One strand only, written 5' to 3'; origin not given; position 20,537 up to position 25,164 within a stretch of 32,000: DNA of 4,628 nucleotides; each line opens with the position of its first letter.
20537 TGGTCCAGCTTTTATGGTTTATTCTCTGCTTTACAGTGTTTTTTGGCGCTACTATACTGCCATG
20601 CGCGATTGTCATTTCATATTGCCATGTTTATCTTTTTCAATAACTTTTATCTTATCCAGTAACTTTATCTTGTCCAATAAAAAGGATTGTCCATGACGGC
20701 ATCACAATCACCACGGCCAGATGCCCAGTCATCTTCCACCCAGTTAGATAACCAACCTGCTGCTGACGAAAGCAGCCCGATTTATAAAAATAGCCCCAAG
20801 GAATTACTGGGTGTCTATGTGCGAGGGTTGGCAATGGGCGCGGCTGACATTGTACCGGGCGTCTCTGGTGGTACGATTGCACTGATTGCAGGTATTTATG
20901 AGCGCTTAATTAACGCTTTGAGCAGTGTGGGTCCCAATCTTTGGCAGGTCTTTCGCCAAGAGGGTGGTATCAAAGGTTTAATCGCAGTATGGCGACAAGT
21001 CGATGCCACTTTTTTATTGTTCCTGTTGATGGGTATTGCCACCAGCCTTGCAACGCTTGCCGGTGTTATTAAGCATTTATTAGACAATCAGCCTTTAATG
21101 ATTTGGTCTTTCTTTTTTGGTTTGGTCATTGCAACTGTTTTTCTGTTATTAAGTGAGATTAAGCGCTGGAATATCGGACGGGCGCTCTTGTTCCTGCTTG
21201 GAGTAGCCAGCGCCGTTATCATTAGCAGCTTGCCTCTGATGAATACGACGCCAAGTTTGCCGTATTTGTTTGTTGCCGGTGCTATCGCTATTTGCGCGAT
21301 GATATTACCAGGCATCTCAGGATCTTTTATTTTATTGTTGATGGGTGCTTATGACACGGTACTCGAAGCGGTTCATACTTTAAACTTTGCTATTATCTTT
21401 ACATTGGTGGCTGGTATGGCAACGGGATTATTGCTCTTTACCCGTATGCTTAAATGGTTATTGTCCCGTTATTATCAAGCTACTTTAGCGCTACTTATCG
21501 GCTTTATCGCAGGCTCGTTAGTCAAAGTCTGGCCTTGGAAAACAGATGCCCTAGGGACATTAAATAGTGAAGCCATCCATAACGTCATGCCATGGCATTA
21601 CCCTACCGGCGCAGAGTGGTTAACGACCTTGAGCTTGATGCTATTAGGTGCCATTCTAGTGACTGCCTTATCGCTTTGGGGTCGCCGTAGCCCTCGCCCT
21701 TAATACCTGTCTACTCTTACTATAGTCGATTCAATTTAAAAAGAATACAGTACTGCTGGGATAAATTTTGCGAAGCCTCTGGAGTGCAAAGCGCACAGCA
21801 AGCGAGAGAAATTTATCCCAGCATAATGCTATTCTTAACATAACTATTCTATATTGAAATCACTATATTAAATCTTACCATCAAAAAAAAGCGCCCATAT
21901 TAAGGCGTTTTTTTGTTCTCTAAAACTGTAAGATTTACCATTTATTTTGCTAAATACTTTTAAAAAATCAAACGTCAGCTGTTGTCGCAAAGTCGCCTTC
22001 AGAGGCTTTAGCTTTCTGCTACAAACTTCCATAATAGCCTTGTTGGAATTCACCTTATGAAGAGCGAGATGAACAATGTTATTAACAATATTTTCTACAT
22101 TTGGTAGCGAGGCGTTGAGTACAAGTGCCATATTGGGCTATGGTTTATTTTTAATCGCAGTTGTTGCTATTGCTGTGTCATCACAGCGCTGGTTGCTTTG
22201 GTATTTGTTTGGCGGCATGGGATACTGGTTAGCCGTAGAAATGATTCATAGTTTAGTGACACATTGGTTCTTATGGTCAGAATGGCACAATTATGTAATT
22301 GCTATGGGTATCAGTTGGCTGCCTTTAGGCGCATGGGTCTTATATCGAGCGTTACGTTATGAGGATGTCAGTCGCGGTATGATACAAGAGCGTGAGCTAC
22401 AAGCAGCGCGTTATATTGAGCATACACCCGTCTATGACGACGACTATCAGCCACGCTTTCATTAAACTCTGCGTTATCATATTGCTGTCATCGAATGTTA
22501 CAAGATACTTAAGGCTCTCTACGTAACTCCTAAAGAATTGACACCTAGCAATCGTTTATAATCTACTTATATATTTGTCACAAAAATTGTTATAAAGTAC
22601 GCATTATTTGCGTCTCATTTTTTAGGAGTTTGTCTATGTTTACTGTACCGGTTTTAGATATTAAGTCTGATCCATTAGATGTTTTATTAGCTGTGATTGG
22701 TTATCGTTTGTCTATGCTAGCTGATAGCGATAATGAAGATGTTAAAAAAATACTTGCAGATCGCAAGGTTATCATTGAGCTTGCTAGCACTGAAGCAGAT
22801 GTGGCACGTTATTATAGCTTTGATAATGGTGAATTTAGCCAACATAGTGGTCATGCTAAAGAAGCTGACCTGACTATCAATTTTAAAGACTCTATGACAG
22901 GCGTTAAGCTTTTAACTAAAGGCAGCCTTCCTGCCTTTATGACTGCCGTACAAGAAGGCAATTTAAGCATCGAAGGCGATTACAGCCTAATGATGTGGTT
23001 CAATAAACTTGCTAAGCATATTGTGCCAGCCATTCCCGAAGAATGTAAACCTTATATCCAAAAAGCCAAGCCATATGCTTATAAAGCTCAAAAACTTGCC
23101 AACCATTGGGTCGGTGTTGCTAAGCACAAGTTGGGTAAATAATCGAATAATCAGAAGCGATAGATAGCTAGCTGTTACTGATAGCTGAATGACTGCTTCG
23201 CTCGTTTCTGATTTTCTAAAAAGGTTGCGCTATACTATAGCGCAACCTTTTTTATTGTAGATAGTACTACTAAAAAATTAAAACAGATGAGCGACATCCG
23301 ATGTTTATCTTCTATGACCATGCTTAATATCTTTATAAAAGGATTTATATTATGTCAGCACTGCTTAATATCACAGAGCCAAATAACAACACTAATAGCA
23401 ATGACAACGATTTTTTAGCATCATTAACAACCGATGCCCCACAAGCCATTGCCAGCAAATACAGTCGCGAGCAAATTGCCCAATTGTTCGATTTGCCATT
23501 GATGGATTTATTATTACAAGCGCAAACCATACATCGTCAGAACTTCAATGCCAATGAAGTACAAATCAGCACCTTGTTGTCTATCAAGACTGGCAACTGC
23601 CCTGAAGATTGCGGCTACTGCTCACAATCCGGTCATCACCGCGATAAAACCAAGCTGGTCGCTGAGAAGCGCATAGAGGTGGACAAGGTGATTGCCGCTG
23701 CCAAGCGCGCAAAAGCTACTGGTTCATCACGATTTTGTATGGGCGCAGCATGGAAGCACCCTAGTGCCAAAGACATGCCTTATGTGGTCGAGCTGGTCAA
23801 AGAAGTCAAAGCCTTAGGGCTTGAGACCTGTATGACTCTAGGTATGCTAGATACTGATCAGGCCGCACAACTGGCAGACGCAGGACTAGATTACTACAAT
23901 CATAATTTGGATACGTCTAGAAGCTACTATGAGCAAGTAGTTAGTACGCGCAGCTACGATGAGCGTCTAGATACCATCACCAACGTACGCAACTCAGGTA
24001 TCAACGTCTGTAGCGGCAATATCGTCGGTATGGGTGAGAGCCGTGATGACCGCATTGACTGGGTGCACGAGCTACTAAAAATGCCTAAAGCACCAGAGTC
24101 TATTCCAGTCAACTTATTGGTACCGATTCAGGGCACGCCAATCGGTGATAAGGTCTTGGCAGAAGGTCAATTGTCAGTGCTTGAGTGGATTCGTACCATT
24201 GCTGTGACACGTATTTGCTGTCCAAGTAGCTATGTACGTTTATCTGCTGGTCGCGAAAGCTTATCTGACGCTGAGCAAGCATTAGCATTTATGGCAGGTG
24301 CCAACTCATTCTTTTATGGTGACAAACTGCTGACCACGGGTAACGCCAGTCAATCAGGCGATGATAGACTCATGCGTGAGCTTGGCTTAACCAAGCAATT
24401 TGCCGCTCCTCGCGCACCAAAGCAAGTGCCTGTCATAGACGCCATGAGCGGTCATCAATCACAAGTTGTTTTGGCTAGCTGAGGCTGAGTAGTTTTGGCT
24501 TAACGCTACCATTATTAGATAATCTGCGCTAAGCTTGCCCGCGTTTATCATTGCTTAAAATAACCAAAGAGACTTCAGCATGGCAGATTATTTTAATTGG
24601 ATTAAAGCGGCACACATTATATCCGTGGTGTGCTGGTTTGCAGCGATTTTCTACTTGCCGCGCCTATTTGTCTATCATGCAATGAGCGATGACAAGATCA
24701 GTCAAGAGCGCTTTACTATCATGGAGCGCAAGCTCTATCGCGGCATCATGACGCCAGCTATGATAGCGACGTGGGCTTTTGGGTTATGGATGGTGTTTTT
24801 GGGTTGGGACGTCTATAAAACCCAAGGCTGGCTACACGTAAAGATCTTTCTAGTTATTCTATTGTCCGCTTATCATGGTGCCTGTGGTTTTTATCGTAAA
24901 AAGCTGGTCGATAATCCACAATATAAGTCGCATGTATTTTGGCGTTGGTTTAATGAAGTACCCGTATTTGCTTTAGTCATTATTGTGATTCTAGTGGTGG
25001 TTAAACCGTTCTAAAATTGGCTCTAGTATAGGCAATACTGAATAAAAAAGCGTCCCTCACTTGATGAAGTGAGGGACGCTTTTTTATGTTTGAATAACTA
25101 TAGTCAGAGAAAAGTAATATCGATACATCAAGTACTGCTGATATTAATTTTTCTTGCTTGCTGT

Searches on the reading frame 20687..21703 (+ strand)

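Call 79: search_protein_families(library=pfam, proteins=[window:20687-21703:+], max_evalue=0.0001)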
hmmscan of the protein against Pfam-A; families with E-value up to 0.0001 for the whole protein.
window:20687-21703:+ (338 aa): 1 family
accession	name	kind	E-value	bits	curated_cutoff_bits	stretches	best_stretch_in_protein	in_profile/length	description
PF04018.18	VCA0040-like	-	6.1e-87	291.7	26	1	50-293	1-240/246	Undecaprenyl phosphate translocase-like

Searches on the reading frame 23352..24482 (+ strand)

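Call 79: search_protein_families(library=pfam, proteins=[window:23352-24482:+], max_evalue=0.0001)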
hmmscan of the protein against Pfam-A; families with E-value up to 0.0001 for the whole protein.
window:23352-24482:+ (376 aa): 2 families
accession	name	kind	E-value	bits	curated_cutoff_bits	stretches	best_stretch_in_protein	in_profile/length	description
PF06968.18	BATS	-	1.3e-23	83.4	22.2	1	252-346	1-87/88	Biotin and Thiamin Synthesis associated domain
PF04055.27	Radical_SAM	-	1.3e-20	74.7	29.5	1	79-239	3-164/166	Radical SAM superfamily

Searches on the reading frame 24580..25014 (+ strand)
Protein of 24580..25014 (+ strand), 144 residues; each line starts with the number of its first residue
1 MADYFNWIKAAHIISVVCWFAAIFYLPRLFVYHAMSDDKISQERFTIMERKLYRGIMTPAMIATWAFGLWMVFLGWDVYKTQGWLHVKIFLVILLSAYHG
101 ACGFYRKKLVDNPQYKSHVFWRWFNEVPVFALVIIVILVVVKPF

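Call 79: search_protein_families(library=pfam, proteins=[window:24580-25014:+], max_evalue=0.0001)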
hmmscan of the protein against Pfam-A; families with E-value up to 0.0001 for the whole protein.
window:24580-25014:+ (144 aa): 2 families
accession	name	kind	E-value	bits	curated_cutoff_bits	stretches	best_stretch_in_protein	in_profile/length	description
PF03653.18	UPF0093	-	2.8e-51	174.1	34.2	1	1-144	1-146/146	Uncharacterised protein family (UPF0093)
PF05425.18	CopD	-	1.9e-08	35.1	32.1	1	51-140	5-104/105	Copper resistance protein D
